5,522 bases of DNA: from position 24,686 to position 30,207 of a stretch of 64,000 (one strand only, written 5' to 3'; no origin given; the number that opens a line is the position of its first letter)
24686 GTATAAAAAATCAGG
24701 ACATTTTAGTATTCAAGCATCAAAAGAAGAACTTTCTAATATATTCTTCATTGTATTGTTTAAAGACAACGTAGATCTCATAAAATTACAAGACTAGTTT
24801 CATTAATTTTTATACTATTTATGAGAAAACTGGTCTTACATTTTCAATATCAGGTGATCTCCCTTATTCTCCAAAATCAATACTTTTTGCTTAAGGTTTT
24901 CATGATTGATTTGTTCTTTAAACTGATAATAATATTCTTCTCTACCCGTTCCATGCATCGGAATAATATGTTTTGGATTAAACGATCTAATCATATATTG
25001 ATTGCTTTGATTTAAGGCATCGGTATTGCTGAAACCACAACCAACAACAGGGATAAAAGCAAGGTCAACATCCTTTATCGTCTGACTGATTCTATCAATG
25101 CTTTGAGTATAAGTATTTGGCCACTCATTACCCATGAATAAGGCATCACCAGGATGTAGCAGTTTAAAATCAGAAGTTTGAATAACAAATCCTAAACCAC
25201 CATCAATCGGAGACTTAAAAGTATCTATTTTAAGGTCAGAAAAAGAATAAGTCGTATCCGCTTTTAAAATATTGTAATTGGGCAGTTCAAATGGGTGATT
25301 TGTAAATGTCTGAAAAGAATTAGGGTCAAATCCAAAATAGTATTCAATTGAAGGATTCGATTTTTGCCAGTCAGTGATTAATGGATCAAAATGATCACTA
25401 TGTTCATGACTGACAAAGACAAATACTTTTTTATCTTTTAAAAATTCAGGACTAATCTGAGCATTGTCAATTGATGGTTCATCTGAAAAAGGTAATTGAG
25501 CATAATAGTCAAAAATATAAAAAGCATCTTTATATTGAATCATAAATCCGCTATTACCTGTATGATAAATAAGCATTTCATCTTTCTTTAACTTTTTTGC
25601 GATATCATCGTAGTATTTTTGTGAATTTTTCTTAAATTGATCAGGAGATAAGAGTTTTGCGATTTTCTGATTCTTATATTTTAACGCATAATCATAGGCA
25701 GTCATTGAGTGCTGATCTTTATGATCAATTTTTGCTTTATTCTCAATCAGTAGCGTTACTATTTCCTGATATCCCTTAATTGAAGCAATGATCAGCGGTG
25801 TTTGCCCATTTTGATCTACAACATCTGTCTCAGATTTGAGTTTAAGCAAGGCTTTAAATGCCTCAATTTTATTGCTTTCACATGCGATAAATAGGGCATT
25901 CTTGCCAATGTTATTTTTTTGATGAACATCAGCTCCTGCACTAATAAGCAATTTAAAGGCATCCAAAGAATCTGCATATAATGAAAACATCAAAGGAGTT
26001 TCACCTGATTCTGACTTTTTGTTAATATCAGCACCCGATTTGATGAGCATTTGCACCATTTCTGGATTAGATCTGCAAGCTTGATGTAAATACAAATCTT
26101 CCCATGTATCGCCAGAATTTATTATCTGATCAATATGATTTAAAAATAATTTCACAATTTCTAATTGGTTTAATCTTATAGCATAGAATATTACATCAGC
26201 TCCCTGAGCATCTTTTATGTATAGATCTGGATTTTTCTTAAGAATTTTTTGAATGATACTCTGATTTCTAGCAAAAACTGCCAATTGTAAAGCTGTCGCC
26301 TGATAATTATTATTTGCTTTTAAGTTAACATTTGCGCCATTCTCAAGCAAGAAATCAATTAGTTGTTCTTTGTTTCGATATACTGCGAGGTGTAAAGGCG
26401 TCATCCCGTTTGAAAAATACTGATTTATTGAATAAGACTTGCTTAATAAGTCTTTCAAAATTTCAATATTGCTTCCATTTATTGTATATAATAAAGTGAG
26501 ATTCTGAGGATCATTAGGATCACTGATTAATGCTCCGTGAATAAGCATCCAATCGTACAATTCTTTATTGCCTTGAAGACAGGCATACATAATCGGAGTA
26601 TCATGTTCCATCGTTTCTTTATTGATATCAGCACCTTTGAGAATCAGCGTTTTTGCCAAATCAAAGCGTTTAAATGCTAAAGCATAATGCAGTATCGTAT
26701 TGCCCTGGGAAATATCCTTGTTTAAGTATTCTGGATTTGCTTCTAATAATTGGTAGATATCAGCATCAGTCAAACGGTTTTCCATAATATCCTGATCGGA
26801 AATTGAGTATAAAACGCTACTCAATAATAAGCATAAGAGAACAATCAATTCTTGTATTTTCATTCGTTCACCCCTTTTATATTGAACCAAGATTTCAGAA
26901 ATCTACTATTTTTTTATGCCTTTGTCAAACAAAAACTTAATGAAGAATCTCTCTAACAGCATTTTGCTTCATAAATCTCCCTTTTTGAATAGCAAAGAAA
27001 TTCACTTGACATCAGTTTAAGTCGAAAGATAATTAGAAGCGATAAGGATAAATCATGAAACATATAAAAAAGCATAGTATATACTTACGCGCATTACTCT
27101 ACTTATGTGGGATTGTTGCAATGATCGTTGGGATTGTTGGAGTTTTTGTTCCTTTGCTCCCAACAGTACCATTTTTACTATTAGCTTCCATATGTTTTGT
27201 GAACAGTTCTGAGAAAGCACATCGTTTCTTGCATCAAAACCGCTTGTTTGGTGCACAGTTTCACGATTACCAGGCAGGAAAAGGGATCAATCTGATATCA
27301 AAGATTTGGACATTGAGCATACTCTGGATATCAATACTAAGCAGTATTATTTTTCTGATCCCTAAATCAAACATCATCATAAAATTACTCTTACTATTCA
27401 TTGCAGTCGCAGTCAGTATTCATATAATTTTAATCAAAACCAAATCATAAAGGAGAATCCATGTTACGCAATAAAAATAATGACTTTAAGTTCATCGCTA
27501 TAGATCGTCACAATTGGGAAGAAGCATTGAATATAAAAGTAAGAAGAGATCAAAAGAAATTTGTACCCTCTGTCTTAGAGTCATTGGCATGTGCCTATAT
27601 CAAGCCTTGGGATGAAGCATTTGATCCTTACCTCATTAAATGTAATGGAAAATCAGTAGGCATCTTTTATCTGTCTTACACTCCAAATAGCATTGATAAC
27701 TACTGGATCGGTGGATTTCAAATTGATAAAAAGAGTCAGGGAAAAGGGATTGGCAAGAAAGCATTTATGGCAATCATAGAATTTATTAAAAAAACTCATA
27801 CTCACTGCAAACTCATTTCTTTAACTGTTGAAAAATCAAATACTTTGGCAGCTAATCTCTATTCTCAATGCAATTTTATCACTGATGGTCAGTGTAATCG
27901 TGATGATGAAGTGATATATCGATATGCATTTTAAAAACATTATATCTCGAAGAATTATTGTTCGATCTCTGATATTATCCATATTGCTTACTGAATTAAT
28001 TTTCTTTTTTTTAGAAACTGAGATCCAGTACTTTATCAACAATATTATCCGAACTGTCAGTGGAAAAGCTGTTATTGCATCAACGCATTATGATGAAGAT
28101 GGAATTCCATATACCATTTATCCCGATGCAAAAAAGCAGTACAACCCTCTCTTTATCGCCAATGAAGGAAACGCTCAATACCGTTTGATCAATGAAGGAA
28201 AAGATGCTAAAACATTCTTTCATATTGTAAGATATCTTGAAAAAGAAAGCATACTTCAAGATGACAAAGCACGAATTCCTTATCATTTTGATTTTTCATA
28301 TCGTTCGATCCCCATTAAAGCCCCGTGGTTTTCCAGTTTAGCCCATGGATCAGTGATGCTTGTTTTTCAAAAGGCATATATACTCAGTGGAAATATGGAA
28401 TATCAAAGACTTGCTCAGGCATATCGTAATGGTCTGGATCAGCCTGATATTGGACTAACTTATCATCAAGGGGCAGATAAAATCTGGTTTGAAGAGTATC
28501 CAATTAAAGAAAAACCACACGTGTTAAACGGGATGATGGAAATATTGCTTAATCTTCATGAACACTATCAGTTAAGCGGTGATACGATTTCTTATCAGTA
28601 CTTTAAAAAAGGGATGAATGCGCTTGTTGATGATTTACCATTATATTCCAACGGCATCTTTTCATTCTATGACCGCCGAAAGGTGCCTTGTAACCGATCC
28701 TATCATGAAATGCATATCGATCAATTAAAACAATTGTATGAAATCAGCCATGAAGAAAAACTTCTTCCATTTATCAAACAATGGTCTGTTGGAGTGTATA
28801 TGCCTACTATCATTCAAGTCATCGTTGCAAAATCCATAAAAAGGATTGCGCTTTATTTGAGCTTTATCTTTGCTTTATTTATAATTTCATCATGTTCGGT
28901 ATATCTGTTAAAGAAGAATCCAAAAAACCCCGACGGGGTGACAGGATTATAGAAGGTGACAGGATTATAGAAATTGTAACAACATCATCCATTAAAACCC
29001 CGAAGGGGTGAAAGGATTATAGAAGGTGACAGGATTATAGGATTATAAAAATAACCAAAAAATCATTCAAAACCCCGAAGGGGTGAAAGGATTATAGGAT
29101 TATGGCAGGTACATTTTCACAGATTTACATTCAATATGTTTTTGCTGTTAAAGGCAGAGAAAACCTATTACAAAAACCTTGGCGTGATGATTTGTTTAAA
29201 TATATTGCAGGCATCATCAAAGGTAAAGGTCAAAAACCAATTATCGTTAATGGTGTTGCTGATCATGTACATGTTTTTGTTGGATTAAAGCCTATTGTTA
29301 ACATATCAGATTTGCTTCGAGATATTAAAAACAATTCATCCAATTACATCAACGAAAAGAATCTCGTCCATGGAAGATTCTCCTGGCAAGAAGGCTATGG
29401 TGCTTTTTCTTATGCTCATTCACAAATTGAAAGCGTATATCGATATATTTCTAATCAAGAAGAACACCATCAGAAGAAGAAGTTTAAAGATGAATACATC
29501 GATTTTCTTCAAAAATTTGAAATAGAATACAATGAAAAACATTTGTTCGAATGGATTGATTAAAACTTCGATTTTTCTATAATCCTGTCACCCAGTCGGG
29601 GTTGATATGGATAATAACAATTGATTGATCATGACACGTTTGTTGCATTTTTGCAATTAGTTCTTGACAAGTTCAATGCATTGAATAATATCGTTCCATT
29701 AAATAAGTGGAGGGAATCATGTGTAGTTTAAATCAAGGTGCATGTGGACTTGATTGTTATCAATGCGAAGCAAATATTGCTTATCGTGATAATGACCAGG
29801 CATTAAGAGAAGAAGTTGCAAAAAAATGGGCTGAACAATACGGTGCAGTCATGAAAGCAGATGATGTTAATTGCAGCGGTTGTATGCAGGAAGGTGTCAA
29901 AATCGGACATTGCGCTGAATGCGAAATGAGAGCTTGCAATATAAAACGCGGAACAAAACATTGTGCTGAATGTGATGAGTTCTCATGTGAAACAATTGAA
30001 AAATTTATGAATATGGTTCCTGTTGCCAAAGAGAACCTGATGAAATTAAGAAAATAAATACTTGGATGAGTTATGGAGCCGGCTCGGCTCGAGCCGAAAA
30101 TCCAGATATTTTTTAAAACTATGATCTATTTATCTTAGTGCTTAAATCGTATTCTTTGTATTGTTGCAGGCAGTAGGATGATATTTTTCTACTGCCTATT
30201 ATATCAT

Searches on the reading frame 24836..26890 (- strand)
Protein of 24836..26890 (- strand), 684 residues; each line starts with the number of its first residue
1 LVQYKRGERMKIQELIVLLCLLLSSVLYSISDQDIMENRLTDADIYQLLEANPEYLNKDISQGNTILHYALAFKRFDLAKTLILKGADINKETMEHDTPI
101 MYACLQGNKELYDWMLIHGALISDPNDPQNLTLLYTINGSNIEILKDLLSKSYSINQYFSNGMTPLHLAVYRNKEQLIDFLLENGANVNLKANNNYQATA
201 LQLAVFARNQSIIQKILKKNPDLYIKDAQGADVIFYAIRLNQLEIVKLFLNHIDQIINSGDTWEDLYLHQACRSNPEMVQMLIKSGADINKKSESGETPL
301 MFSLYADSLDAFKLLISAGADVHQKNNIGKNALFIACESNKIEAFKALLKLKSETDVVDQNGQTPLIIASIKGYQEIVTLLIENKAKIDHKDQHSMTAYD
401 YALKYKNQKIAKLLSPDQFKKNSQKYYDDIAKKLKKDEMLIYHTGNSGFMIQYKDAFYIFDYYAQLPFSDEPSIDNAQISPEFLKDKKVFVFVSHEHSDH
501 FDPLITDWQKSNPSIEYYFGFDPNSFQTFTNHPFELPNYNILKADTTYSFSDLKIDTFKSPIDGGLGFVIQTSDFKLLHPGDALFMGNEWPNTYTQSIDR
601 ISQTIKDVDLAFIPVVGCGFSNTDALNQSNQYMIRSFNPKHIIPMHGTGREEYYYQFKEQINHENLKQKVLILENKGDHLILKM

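Call 28: search_protein_families(library=pfam, proteins=[window:24836-26890:-], max_evalue=0.00001)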
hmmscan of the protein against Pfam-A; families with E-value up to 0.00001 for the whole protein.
window:24836-26890:- (684 aa): 7 families
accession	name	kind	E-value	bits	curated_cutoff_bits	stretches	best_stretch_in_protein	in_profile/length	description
PF12796.13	Ank_2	-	8.7e-59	196.5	27.3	5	268-356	1-87/90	Ankyrin repeats (3 copies)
PF00023.36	Ank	-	3.1e-50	165.7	21.1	1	161-191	1-31/33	Ankyrin repeat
PF13637.12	Ank_4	-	3.6e-41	138.7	22.7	1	268-316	1-50/50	Ankyrin repeats (many copies)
PF13606.12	Ank_3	-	1.5e-35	117.1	22.3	0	161-189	1-29/30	Ankyrin repeat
PF13857.12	Ank_5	-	8.8e-25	87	27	0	161-204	15-56/56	Ankyrin repeats (many copies)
PF23745.1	ANK_LRRK2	-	2.3e-11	44.1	27.5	0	245-296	13-64/130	LRRK2 ANK repeat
PF13483.12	Lactamase_B_3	-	1.1e-07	32.4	24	1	441-646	2-160/160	Beta-lactamase superfamily domain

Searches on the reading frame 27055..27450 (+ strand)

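Call 28: search_protein_families(library=pfam, proteins=[window:27055-27450:+], max_evalue=0.00001)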
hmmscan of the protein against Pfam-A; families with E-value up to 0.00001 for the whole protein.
window:27055-27450:+ (131 aa): 1 family
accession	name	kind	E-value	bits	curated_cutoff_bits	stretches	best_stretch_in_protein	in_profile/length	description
PF04304.18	DUF454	-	1.6e-31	109.1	35.1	1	12-129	1-115/115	Protein of unknown function (DUF454)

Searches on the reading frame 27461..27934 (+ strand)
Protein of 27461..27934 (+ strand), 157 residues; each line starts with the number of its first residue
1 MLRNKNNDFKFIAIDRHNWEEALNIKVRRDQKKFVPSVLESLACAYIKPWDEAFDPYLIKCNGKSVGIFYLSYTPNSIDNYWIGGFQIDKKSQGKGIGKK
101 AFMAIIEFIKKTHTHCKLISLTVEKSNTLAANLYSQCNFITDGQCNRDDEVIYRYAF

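Call 28: search_protein_families(library=pfam, proteins=[window:27461-27934:+], max_evalue=0.00001)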
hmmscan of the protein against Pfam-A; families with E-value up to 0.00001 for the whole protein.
window:27461-27934:+ (157 aa): 2 families
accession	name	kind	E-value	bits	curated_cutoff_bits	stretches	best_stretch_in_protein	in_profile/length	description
PF00583.31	Acetyltransf_1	-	3.3e-10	40.7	20.7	1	47-139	24-116/116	Acetyltransferase (GNAT) family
PF13508.13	Acetyltransf_7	-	9.8e-06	26.3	27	0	58-140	7-83/84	Acetyltransferase (GNAT) domain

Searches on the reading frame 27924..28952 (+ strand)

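Call 26: search_protein_families(library=pfam, proteins=[window:27924-28952:+])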
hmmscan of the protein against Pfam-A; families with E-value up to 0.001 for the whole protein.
window:27924-28952:+ (342 aa): 1 family
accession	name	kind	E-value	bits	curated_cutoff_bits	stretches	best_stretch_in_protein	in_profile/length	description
PF06662.19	C5-epim_C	-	1.1e-30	107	23.3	1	113-287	2-186/188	D-glucuronyl C5-epimerase C-terminus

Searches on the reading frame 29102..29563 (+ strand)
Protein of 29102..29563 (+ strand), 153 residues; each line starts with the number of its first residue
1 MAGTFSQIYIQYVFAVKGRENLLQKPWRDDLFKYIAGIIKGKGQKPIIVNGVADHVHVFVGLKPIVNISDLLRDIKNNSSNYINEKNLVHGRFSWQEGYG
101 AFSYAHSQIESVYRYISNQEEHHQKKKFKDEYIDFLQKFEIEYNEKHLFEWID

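Call 26: search_protein_families(library=pfam, proteins=[window:29102-29563:+])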
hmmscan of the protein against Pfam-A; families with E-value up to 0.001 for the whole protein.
window:29102-29563:+ (153 aa): 1 family
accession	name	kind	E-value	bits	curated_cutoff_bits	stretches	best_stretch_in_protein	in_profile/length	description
PF01797.21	Y1_Tnp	-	4.5e-23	82.1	23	1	5-119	2-121/121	Transposase IS200 like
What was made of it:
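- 29102..29563 (+): Y1 (HUH) transposase gene, seen at a single locus. Pfam Y1_Tnp 82 bits (call 26).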

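Call 86: search_protein_families(library=ncbifam, proteins=[window:29102-29563:+], max_evalue=0.01)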
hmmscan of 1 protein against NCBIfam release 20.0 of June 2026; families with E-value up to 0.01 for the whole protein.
window:29102-29563:+ (153 aa): 2 families
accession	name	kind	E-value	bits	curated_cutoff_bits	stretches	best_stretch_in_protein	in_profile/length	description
NF033573.1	transpos_IS200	equivalog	1.1e-16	61.2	55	1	4-118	7-126/126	IS200/IS605 family transposase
NF047646.1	REP_Tyr_transpos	equivalog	0.001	19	80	1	53-116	56-127/146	REP-associated tyrosine transposase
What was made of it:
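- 29102..29563 (+): NCBIfam IS200/IS605 model 61 bits; RAYT model 19 bits against a cutoff of 80 (call 86).
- On REPIN / RAYT system (for PE): The IS200/IS605 model gives 61 bits against a cutoff of 55 (call 86).
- Closest known: REPINs and their RAYT transposases. Different: The Y1 protein scores as IS200-type, below the RAYT model cutoff (call 86).
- The Y1 protein scores as IS200-type, not RAYT (call 86).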

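Call 104: find_encoding_contigs(protein=window:29102-29563:+, flank=2500, max_places=10)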
Protein window:29102-29563:+ (153 aa): 1 contig read that carries it; 1 place shown.
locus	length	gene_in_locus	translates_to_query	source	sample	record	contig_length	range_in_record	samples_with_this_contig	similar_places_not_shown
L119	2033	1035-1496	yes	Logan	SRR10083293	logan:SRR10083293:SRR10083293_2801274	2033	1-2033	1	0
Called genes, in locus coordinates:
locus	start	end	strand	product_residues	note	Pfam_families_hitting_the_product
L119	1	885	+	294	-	?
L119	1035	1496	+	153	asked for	PF01797:Y1_Tnp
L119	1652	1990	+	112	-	PF12675:DUF3795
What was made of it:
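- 29102..29563 (+): Only one genomic context found (call 104).
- The Y1 gene was found in one context only (call 104).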

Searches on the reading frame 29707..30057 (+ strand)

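Call 26: search_protein_families(library=pfam, proteins=[window:29707-30057:+])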
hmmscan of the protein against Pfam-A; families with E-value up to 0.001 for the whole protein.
window:29707-30057:+ (116 aa): 1 family
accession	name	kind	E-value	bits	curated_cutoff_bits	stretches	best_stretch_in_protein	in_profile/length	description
PF12675.12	DUF3795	-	1.3e-15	58.1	22.6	1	11-98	3-82/83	Protein of unknown function (DUF3795)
